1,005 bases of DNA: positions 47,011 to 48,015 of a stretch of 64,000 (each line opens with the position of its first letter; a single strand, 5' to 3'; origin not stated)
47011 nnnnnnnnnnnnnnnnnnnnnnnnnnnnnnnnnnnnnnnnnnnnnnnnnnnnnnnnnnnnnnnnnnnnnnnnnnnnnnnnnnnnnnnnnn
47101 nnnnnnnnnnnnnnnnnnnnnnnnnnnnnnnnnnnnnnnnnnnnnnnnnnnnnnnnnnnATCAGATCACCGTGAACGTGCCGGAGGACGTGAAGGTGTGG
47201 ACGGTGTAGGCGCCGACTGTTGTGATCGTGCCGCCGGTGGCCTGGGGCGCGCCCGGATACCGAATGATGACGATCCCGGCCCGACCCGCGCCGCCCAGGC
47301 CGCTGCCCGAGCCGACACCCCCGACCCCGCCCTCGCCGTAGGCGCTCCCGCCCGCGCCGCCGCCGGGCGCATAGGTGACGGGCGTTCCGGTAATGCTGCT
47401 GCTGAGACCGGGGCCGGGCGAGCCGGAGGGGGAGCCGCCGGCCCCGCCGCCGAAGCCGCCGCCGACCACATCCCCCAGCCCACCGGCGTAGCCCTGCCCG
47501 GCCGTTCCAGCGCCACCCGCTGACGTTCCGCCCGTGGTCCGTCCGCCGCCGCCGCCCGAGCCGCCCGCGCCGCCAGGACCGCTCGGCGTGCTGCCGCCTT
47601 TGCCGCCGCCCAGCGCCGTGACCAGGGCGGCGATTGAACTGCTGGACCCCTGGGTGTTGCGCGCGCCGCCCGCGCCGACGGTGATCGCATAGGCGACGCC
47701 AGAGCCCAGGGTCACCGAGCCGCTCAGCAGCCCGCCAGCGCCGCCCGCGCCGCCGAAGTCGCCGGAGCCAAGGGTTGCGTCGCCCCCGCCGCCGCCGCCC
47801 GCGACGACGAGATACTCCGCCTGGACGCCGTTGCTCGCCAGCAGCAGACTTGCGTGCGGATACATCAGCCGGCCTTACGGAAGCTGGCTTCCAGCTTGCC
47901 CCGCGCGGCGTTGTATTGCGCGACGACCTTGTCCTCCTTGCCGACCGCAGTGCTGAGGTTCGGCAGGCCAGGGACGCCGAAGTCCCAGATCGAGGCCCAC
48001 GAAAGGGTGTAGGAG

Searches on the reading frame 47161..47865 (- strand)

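Call 12: search_protein_families(library=phrogs, proteins=[window:47161-47865:-], max_evalue=0.01)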
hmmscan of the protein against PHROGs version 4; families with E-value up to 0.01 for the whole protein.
window:47161-47865:- (234 aa): 1 family
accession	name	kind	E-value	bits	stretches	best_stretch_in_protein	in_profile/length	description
phrog_2295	-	unknown function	4.4e-21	76.2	2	13-187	595-800/1183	-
